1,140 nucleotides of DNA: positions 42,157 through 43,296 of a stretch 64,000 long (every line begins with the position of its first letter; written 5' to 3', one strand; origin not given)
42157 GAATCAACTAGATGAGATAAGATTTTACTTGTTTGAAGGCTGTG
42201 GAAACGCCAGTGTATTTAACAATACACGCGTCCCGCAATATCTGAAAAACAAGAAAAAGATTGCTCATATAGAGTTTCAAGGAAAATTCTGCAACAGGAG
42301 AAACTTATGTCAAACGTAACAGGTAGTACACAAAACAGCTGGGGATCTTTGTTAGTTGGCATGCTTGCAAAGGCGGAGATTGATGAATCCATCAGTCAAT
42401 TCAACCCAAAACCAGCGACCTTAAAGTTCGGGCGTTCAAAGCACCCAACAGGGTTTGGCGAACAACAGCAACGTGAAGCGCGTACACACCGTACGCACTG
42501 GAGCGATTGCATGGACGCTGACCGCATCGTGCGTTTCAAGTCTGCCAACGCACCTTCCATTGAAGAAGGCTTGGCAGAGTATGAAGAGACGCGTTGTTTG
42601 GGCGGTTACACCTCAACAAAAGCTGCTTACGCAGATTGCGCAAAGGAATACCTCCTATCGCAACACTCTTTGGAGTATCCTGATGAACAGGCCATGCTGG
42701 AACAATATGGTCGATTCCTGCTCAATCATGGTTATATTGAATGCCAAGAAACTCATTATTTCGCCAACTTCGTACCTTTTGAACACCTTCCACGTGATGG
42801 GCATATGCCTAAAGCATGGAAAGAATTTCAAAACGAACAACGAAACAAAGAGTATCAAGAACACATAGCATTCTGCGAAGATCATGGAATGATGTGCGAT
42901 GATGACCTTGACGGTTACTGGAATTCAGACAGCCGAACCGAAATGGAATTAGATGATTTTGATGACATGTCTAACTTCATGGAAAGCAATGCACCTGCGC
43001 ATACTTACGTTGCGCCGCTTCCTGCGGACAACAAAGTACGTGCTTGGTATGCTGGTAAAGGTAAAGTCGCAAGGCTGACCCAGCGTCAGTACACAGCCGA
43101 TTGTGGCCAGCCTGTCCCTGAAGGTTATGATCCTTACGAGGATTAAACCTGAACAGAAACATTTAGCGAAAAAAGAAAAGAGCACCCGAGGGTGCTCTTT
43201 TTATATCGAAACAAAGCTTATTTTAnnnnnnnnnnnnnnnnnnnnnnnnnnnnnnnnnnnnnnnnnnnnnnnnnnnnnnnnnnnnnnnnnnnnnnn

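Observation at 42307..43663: Two lineage-specific genes (acidic 279-aa protein; type IV prepilin-like protein) inserted into the normally contiguous rpsO–pnp linkage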

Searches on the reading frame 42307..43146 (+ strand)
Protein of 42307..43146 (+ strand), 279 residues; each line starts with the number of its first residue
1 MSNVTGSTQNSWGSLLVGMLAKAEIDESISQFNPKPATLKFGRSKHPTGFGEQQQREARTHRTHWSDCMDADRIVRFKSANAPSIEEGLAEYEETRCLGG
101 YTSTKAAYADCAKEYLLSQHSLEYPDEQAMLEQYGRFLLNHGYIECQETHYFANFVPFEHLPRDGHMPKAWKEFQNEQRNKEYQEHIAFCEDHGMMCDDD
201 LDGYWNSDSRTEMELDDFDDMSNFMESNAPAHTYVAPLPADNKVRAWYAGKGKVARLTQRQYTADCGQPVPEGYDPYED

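Call 6: search_protein_families(library=pfam, proteins=[window:42307-43146:+], max_evalue=0.1)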
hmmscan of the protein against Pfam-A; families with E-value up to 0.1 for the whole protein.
window:42307-43146:+ (279 aa): 0 families

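Call 7: search_protein_families(library=ncbifam, proteins=[window:42307-43146:+], max_evalue=0.1)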
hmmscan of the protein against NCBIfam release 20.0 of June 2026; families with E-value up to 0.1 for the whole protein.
window:42307-43146:+ (279 aa): 0 families

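Call 8: find_homologous_proteins(query=window:42307-43146:+)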
Query window:42307-43146:+ (279 aa): 8 proteins with E <= 0.001 among 276 candidates.
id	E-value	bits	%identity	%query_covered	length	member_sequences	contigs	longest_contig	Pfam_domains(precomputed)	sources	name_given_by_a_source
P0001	8.0e-189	644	97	100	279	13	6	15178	-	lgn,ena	-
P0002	1.1e-129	450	70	100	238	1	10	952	-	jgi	-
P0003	2.9e-57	213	46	100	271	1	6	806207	-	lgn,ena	-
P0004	3.1e-55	206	53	66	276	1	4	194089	-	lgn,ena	-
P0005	1.6e-51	194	49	71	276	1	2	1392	-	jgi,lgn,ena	-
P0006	7.6e-51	192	43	82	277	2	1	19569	-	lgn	-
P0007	8.2e-50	188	51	64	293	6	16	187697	-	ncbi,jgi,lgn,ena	-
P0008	1.8e-48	184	45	75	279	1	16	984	-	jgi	-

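Call 10: find_encoding_contigs(protein=P0003, flank=8000, max_places=3)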
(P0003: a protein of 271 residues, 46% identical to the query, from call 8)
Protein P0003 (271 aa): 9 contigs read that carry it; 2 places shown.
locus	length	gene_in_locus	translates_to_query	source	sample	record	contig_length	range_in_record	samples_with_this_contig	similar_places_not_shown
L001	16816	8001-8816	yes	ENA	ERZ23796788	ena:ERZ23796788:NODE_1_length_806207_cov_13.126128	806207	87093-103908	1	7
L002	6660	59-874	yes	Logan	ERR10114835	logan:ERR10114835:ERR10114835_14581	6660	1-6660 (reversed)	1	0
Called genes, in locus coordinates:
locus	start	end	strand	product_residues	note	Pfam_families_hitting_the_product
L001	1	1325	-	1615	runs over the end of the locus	PF21075:GDH_ACT1, PF21073:GDH_HM1, PF21076:GDH_ACT2, PF21079:GDH_HM2, PF21077:GDH_ACT3, PF21078:GDH_HM3, PF05088:Bac_GDH_CD, PF21074:GDH_C, +1 more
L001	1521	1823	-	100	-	PF06429:Flg_bbr_C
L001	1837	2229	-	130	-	-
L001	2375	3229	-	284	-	-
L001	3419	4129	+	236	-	PF00814:TsaD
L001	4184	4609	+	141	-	PF00583:Acetyltransf_1, PF13673:Acetyltransf_10 (weak), PF13302:Acetyltransf_3 (weak), PF13508:Acetyltransf_7, PF08445:FR47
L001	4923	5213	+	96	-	-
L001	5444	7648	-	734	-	PF01138:RNase_PH, PF03725:RNase_PH_C, PF03726:PNPase, PF01138:RNase_PH, PF00013:KH_1, PF00575:S1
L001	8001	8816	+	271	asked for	-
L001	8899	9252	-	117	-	PF07963:N_methyl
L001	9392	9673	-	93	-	PF00312:Ribosomal_S15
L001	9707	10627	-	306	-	PF01509:TruB_N, PF16198:TruB_C_2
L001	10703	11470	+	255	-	PF01925:TauE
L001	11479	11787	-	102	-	-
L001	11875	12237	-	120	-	PF02033:RBFA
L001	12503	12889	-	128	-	-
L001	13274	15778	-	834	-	-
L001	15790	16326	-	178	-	-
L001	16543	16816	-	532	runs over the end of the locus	PF08529:NusA_N, PF00575:S1, PF13184:KH_NusA_1st, PF26594:KH_NusA_2nd, PF14520:HHH_5 (faint)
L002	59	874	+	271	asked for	-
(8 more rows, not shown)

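Call 11: find_encoding_contigs(protein=P0007, flank=8000, max_places=3)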
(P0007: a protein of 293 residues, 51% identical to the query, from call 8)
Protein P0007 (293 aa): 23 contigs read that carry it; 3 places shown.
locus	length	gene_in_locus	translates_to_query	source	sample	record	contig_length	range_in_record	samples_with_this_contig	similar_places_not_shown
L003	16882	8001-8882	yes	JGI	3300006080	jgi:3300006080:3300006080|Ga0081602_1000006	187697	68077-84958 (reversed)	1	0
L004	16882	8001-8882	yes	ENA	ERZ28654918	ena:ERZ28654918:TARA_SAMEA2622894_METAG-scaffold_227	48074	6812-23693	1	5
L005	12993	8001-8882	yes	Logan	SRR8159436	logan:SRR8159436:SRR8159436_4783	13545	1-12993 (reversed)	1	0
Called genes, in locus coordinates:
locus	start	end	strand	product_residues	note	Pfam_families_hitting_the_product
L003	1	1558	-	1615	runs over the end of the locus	PF21075:GDH_ACT1, PF21073:GDH_HM1, PF21076:GDH_ACT2, PF21079:GDH_HM2, PF21077:GDH_ACT3, PF21078:GDH_HM3, PF05088:Bac_GDH_CD, PF21074:GDH_C, +1 more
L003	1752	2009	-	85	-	PF06429:Flg_bbr_C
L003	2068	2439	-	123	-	-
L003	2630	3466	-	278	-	-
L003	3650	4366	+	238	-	PF00814:TsaD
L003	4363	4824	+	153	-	PF13302:Acetyltransf_3 (weak), PF00583:Acetyltransf_1, PF13673:Acetyltransf_10, PF13508:Acetyltransf_7, PF08445:FR47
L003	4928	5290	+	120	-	-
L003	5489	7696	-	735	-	PF01138:RNase_PH, PF03725:RNase_PH_C, PF03726:PNPase, PF01138:RNase_PH, PF00013:KH_1, PF00575:S1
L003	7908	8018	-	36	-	-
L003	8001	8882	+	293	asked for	-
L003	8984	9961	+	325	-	-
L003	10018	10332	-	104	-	-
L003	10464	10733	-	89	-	PF00312:Ribosomal_S15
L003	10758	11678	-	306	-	PF01509:TruB_N, PF16198:TruB_C_2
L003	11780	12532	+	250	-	PF01925:TauE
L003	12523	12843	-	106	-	-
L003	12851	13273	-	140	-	PF26604:CBU_0592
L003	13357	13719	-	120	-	PF02033:RBFA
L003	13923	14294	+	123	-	-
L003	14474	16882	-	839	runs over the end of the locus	-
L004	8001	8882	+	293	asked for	-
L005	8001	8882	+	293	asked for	-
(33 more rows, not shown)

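Call 12: find_encoding_contigs(protein=P0004, flank=8000, max_places=3)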
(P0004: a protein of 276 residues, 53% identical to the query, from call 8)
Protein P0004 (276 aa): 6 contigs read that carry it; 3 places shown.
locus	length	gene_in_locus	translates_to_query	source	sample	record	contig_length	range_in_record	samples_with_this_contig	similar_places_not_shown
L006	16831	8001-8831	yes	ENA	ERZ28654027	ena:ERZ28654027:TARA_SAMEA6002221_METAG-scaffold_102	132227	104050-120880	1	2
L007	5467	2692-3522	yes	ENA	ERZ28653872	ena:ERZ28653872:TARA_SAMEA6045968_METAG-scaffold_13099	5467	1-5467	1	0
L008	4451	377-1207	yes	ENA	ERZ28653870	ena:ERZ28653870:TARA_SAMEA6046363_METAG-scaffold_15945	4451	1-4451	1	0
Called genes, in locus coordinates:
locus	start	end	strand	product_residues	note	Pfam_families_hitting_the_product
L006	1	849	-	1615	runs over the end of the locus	PF21075:GDH_ACT1, PF21073:GDH_HM1, PF21076:GDH_ACT2, PF21079:GDH_HM2, PF21077:GDH_ACT3, PF21078:GDH_HM3, PF05088:Bac_GDH_CD, PF21074:GDH_C, +1 more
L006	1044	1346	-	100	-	PF06429:Flg_bbr_C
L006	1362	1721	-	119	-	-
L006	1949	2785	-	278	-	-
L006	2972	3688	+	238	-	PF00814:TsaD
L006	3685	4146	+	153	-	PF00583:Acetyltransf_1, PF13420:Acetyltransf_4 (weak), PF13673:Acetyltransf_10, PF13508:Acetyltransf_7, PF08445:FR47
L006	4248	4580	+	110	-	-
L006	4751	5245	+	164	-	-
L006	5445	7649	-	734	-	PF01138:RNase_PH, PF03725:RNase_PH_C, PF03726:PNPase, PF01138:RNase_PH, PF00013:KH_1, PF00575:S1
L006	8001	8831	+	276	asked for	-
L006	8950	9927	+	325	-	-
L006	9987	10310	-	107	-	-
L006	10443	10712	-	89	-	PF00312:Ribosomal_S15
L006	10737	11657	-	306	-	PF01509:TruB_N, PF16198:TruB_C_2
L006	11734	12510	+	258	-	PF01925:TauE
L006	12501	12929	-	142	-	-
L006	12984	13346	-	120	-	PF02033:RBFA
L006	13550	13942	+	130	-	-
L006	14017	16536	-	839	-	-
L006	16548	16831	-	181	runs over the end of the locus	-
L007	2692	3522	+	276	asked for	-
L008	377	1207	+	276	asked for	-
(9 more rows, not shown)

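Call 16: find_related_loci(query=A1, collection=genome_contigs, flank=8000)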
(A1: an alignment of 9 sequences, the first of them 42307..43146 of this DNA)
Query A1 (279 aa) in genome_contigs; peptide patterns used: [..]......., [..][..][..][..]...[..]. (x = any residue, [..] = any of these).
219 stretches matched a pattern; 1 encode a relative of the query (tblastn E <= 1e-3); 1 distinct loci.
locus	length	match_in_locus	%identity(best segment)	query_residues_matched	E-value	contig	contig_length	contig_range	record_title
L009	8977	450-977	51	24-202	1e-54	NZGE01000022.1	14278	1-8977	MAG: Magnetococcales bacterium isolate MED694 MHASMcontig_57255, whole genome shotgun sequence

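Call 29: predict_structure(alignment_id=A1)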
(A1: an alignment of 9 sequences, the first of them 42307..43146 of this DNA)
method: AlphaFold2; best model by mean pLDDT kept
length: 279 residues; sequences in the alignment: 9
mean_pLDDT: 46.4   pTM: 0.29
mean pLDDT of the five models: 46.4, 43.2, 43.0, 41.1, 39.6
residues with pLDDT >= 90: 0; 70-90: 31; 50-70: 39; < 50: 209
segments of 3 or more residues with pLDDT < 50: 1-125, 148-153, 202-279
pLDDT, mean of each block of 10 residues (from residue 1): 32 38 37 35 36 42 38 39 47 41 43 43 53 71 59 54 66 75 70 63 46 39 40 37 35 39 39 41
secondary structure, 60 per line:
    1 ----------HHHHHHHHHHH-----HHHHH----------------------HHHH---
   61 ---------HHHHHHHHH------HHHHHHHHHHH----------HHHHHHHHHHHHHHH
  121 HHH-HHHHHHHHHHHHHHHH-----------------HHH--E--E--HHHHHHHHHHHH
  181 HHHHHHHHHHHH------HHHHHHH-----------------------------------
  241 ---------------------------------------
elements in order: H11-21 H27-31 H54-57 H70-78 H85-95 H106-123 H125-140 H169-192 H199-205

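Call 34: search_protein_representatives(alignment_id=A1)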
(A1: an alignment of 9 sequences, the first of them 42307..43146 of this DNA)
Query: 9 sequences, 277 profile positions. Proteins with E-value up to 0.001 (for the whole library): 9; up to 1e-10: 8; up to 1e-30: 4. The best 9 are listed.
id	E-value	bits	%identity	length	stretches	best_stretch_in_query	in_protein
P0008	6.6e-155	531.1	-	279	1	1-277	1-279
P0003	1.6e-109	382.2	-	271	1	1-273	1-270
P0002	2.4e-75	270.1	-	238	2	1-111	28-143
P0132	4.6e-63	229.8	-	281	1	1-277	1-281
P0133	1.4e-23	100.3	-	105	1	218-277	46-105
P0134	3.4e-19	85.9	-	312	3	222-272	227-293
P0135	1.9e-18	83.4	-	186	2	19-121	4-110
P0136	2.3e-17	79.9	-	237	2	16-86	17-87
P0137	7.5e-04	35.6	-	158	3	78-105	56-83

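Call 36: search_protein_families(library=pfam, proteins=[L003:8984-9961:+, L003:10018-10332:-, L003:8043-8882:+], max_evalue=1)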
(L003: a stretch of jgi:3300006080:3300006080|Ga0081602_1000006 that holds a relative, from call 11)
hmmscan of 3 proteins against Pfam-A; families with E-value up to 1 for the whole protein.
L003:8984-9961:+ (325 aa): 2 families
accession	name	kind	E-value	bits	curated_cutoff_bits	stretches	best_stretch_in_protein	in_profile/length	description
PF15704.10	Mt_ATP_synt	-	0.0028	18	27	1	230-276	124-168/188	Mitochondrial ATP synthase subunit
PF13576.12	Pentapeptide_3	-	0.18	12.5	27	1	73-91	21-39/48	Pentapeptide repeats (9 copies)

L003:10018-10332:- (104 aa): 0 families

L003:8043-8882:+ (279 aa): 0 families

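Call 39: search_solved_structures(query=A1, max_evalue=10)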
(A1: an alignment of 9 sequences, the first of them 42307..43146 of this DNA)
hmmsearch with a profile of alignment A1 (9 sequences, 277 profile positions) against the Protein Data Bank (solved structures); distinct sequences matched with E-value up to 10: 2.
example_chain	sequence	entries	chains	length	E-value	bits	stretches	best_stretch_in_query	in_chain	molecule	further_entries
9ga5_A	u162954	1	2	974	1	12.1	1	66-133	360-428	UvrABC system protein A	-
3zqj_A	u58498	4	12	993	1.1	12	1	66-133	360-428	UVRABC SYSTEM PROTEIN A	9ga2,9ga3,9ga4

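Call 40: search_protein_families(library=phrogs, proteins=[window:42307-43146:+, L003:8984-9961:+], max_evalue=0.1)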
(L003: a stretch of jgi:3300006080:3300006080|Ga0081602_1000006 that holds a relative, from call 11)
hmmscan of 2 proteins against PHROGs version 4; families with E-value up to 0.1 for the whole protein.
window:42307-43146:+ (279 aa): 0 families

L003:8984-9961:+ (325 aa): 2 families
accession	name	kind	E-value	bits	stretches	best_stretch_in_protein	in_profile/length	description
phrog_1647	-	unknown function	0.021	16.5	0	236-262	16-42/62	-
phrog_12341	-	unknown function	0.089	14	0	33-91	4-61/97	-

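Call 41: search_protein_families(library=padloc, proteins=[window:42307-43146:+, L003:8984-9961:+], max_evalue=0.1)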
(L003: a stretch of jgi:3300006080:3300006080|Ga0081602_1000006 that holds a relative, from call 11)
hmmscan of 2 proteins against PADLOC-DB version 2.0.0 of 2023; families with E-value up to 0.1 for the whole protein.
window:42307-43146:+ (279 aa): 0 families

L003:8984-9961:+ (325 aa): 1 family
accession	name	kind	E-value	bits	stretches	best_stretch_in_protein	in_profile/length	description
PDLC04046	PD-T4-6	-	0.003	14.7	1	125-216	272-363/427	-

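Call 46: find_encoding_contigs(protein=P0006, flank=6000, max_places=2)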
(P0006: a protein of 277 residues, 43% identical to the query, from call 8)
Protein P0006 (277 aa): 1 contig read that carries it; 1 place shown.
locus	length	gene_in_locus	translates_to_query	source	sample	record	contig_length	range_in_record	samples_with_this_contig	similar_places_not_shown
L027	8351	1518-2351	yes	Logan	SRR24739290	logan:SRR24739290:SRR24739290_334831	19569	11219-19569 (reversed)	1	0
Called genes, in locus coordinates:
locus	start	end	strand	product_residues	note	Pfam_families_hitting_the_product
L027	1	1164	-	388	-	?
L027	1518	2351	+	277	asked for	-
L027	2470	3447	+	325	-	-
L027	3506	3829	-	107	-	-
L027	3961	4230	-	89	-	PF00312:Ribosomal_S15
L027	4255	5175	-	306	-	PF01509:TruB_N, PF16198:TruB_C_2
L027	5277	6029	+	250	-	PF01925:TauE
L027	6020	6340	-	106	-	-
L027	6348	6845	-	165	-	PF26604:CBU_0592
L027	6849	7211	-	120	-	PF02033:RBFA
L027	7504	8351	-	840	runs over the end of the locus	-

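Call 78: find_encoding_contigs(protein=P0136, flank=5000, max_places=2)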
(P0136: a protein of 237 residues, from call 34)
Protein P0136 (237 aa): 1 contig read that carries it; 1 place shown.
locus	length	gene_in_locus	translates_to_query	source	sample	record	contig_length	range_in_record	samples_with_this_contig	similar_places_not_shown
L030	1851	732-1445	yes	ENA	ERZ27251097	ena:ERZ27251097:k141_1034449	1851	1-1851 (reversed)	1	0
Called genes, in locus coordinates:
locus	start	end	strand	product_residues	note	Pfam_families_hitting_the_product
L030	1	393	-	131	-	?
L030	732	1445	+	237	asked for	-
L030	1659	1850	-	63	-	?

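Call 79: find_encoding_contigs(protein=P0135, flank=5000, max_places=2)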
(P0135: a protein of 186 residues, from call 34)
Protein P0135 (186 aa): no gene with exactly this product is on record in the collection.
